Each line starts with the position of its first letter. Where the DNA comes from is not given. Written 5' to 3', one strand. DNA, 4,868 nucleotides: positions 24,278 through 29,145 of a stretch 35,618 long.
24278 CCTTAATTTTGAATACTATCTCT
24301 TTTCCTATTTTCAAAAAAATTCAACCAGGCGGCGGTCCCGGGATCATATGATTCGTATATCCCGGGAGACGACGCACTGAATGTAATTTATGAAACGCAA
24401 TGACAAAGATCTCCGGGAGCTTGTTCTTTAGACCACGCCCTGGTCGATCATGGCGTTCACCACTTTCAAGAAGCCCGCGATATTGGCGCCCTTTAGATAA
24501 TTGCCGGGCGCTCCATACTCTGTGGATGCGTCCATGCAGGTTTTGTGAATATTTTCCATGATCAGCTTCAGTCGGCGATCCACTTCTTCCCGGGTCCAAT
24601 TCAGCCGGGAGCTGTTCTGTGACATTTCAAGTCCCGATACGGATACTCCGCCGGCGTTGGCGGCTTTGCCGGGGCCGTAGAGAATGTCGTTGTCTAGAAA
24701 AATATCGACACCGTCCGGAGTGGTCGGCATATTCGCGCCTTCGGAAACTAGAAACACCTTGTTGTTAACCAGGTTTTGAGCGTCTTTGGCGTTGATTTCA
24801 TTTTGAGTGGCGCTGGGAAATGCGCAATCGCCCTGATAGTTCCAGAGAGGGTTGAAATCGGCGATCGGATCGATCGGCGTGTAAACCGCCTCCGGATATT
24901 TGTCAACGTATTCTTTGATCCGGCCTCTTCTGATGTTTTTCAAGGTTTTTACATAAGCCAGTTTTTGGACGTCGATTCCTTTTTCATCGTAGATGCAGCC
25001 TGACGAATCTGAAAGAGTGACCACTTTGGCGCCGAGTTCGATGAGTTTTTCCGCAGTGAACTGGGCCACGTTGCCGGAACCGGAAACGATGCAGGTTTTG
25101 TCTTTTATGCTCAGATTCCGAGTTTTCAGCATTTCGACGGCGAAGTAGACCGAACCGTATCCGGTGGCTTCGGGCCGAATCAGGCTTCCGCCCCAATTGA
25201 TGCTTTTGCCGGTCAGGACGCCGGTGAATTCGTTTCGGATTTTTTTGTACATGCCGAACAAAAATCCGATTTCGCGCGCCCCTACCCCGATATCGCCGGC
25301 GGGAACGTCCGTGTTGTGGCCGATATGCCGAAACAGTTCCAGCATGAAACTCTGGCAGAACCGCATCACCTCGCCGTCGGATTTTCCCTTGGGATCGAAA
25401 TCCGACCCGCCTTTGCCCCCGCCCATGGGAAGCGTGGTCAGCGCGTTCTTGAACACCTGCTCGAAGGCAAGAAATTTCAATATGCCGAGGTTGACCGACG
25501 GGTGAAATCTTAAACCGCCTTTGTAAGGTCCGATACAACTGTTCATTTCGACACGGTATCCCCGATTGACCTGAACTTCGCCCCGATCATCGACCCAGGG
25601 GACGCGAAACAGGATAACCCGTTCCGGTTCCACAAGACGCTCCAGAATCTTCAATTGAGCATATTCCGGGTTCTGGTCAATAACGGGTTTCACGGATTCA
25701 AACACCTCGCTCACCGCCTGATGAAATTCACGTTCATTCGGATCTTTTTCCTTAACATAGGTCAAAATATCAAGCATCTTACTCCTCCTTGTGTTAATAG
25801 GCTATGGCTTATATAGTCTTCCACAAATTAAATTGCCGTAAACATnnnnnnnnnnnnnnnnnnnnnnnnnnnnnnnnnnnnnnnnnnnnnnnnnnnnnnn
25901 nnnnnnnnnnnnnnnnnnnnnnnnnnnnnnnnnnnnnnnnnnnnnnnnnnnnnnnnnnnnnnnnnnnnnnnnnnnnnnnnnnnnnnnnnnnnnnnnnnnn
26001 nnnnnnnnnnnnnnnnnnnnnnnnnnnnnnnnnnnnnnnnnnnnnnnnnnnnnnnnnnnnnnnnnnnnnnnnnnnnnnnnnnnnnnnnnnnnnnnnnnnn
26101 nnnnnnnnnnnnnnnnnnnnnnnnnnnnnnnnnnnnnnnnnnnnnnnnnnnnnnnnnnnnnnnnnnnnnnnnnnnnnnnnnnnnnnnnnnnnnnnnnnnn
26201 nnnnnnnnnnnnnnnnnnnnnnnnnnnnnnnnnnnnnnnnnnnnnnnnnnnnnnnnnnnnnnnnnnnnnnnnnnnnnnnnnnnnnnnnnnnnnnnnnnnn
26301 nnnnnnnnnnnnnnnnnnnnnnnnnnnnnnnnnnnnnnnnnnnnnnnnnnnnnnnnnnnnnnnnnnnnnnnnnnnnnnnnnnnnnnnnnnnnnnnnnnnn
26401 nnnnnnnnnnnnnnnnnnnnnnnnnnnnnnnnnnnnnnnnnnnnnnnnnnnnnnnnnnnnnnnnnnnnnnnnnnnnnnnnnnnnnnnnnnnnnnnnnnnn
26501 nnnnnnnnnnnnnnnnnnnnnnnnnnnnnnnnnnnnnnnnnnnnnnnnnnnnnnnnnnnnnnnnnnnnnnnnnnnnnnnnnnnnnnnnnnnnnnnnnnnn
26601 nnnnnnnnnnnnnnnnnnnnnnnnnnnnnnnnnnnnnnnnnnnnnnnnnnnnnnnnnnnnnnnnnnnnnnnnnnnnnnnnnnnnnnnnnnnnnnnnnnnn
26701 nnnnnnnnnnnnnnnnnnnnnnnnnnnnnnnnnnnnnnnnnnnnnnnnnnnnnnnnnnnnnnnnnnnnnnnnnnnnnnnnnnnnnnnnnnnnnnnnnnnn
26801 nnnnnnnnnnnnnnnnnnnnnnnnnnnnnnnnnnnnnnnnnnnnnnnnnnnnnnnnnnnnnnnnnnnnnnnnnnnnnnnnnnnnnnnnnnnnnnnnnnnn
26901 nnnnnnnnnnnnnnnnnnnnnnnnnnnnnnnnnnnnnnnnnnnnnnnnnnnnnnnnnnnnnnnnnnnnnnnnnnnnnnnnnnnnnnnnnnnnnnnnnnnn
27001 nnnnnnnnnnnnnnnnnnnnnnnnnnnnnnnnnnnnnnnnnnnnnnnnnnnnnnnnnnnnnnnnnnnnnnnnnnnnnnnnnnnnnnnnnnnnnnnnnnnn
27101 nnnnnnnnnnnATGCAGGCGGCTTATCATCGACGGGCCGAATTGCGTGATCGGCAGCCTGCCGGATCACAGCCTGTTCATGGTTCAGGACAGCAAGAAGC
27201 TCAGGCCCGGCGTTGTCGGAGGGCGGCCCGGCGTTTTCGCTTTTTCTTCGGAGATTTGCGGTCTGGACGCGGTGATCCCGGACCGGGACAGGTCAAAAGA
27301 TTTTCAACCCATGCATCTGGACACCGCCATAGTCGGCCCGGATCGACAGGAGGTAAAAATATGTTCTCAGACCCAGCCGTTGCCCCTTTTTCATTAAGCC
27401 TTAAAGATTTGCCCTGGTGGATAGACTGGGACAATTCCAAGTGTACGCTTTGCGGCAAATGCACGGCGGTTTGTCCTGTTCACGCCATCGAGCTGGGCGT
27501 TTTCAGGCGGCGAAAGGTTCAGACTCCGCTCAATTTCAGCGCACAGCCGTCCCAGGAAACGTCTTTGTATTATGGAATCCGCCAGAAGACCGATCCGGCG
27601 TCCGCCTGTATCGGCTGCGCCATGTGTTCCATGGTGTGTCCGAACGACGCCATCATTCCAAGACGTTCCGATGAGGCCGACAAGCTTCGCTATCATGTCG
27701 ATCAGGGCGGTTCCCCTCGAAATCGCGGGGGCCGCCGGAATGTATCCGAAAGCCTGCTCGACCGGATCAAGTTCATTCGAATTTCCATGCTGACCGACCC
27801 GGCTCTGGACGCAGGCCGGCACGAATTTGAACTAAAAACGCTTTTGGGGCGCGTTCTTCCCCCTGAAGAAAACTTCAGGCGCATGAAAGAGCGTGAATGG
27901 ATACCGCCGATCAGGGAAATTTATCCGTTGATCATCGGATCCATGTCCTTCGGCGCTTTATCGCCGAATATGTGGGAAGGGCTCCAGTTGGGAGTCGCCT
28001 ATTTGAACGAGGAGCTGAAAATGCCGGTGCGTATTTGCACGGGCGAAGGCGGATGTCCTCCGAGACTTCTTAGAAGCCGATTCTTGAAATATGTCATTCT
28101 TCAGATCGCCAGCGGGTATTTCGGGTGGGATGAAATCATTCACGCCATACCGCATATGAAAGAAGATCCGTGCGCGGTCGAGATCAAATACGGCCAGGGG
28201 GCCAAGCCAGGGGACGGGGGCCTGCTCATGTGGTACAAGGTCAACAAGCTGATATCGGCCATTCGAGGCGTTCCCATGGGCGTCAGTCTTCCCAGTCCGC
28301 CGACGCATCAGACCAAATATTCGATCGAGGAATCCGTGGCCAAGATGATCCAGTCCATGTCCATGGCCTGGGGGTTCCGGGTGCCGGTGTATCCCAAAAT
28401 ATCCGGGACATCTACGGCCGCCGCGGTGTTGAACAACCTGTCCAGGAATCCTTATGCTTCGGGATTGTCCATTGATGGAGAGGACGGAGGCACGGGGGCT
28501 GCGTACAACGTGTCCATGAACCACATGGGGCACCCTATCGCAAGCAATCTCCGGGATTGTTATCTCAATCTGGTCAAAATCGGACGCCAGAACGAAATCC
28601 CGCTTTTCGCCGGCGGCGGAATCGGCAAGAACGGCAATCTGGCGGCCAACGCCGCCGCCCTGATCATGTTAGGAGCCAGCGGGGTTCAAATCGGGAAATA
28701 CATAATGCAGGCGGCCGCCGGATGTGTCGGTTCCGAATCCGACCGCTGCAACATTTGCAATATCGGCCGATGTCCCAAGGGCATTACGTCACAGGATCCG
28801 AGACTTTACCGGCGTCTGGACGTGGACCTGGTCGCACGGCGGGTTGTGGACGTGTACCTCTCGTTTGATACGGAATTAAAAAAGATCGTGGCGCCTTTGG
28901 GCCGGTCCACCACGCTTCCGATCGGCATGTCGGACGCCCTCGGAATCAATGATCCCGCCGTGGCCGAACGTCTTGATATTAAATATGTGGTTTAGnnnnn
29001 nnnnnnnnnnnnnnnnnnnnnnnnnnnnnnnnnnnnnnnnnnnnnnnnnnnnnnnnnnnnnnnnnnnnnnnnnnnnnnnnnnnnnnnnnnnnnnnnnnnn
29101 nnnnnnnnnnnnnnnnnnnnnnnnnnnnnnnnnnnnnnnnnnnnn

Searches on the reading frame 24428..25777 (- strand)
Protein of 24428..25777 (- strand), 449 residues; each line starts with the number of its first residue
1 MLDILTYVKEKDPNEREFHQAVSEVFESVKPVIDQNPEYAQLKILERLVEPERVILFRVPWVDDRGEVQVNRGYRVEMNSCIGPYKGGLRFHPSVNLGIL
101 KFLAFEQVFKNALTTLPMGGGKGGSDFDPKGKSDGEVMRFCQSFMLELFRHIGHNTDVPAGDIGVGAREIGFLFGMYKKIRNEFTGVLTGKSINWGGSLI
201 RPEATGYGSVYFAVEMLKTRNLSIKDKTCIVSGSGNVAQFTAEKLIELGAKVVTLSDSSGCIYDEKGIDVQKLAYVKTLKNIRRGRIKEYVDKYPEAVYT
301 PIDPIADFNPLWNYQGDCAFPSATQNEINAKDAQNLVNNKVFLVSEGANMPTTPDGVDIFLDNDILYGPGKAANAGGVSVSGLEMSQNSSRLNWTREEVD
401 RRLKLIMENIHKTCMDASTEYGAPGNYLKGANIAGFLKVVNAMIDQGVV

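Call 17: find_encoding_contigs(protein=window:24428-25777:-, flank=10000, max_places=10)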
Protein window:24428-25777:- (449 aa): no gene with exactly this product is on record in the collection.

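Call 30: search_protein_families(library=pfam, proteins=[window:24428-25777:-], max_evalue=0.001)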
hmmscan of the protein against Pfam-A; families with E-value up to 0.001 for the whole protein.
window:24428-25777:- (449 aa): 3 families
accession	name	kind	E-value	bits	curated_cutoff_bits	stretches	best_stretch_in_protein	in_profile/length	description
PF00208.27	ELFV_dehydrog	-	2.1e-85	286.7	23.4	1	196-447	1-241/241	Glutamate/Leucine/Phenylalanine/Valine dehydrogenase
PF02812.23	ELFV_dehydrog_N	-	1.4e-50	170.7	25.3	1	51-179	1-129/129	Glu/Leu/Phe/Val dehydrogenase, dimerisation domain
PF13241.12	NAD_binding_7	-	0.00033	21.6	22.1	1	222-263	3-41/104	Putative NAD(P)-binding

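Call 63: find_homologous_proteins(query=window:24428-25777:-, max_evalue=1e-150)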
Query window:24428-25777:- (449 aa): 8000 proteins with E <= 1e-150 among 8000 candidates; the best 120 are listed.
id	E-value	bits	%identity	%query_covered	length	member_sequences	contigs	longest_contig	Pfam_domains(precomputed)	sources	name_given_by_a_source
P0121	0.0e+0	1029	100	100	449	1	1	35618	PF02812.24,PF00208.28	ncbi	-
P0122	0.0e+0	1026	-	-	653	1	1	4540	PF13241.13,PF02812.24,PF00208.28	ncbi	-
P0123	1.6e-257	873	82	100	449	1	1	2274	PF02812.24,PF00208.28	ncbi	-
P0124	7.1e-255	864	83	100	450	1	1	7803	PF02812.24,PF00208.28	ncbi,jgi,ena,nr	ncbi:MAG: NADP-specific glutamate dehydrogenase [Desulfobacteraceae bacterium]|nr:NADP-specific glut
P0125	3.0e-254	862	82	100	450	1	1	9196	PF02812.24,PF00208.28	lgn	-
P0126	9.6e-254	860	82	100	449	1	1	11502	PF02812.24,PF00208.28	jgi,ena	-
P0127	4.3e-253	858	82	100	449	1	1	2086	PF02812.24,PF00208.28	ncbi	-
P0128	7.2e-253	858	81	100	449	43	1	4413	PF02812.24,PF00208.28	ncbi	-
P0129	3.2e-252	855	81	100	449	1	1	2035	PF02812.24,PF00208.28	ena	-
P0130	4.2e-252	855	81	100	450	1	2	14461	PF02812.24,PF00208.28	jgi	-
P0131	8.8e-252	854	81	100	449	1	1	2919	PF02812.24,PF00208.28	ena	-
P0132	1.1e-251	854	81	100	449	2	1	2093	PF02812.24,PF00208.28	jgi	jgi:glutamate dehydrogenase (NADP+)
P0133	1.3e-251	853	81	100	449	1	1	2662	PF02812.24,PF00208.28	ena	-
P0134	1.7e-251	853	82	100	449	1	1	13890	PF02812.24,PF00208.28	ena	-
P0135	1.7e-251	853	81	100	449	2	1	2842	PF02812.24,PF00208.28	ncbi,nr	ncbi:MAG: NADP-specific glutamate dehydrogenase [Desulfobacteraceae bacterium]|nr:NADP-specific glut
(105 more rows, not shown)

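Call 64: find_encoding_contigs(protein=P0122, flank=10000, max_places=5)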
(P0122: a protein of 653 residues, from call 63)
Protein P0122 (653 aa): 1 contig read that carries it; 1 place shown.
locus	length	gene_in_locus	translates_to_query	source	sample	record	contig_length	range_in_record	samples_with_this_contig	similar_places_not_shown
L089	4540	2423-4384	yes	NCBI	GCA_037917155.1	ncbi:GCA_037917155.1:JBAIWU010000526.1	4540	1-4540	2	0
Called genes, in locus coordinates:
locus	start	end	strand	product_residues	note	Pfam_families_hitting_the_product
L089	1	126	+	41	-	?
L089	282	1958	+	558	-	PF05048:NosD (weak), PF13229:Beta_helix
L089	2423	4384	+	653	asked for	PF02812:ELFV_dehydrog_N, PF00208:ELFV_dehydrog, PF13241:NAD_binding_7 (faint), PF00208:ELFV_dehydrog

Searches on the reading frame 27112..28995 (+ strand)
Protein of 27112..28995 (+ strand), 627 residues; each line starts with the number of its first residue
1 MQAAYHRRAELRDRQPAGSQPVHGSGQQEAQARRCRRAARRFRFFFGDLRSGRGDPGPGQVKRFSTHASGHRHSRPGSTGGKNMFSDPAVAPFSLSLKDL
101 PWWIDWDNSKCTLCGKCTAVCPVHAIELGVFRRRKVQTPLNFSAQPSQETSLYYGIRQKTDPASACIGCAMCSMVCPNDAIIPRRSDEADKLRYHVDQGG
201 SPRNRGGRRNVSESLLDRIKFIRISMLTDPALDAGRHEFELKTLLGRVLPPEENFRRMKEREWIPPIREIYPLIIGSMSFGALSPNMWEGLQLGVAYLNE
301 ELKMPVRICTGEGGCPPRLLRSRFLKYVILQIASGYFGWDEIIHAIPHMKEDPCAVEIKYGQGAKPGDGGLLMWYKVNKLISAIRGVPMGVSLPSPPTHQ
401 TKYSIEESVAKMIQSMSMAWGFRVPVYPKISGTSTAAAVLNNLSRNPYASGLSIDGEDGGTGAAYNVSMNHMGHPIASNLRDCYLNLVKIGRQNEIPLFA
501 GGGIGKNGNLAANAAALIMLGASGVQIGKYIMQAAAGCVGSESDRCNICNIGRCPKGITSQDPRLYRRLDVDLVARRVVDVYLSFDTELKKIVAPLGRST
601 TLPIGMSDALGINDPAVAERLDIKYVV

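Call 38: search_protein_families(library=pfam, proteins=[window:27112-28995:+], max_evalue=0.001)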
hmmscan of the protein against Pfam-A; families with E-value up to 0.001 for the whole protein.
window:27112-28995:+ (627 aa): 11 families
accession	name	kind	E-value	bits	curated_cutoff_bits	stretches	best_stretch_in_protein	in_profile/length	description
PF01645.23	Glu_synthase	-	1.3e-54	186.2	20.4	1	259-597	55-367/369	Conserved region in glutamate synthase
PF00037.32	Fer4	-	1.6e-10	40.7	21.1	2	105-127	2-24/24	4Fe-4S binding domain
PF13484.11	Fer4_16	-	3.3e-09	37.8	30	1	110-178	1-65/66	4Fe-4S double cluster binding domain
PF12838.12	Fer4_7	-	3.4e-08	34.3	27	1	110-180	1-52/52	4Fe-4S dicluster domain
PF12837.12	Fer4_6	-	2.9e-07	30.6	25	1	104-126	2-24/24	4Fe-4S binding domain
PF13183.11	Fer4_8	-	9.8e-07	29.7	27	1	109-179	3-67/68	4Fe-4S dicluster domain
PF13187.11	Fer4_9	-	1.3e-06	28.8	27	1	110-181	1-52/52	4Fe-4S dicluster domain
PF13237.11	Fer4_10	-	1.4e-06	28.6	25.5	1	107-177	5-53/53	4Fe-4S dicluster domain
PF14697.11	Fer4_21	-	7.4e-06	26.4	35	0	107-128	37-59/59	4Fe-4S dicluster domain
PF13534.11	Fer4_17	-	0.00011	23.1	22.2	1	110-179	1-59/61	4Fe-4S dicluster domain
PF12797.12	Fer4_2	-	0.00058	20.1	24.5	1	106-123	5-22/22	4Fe-4S binding domain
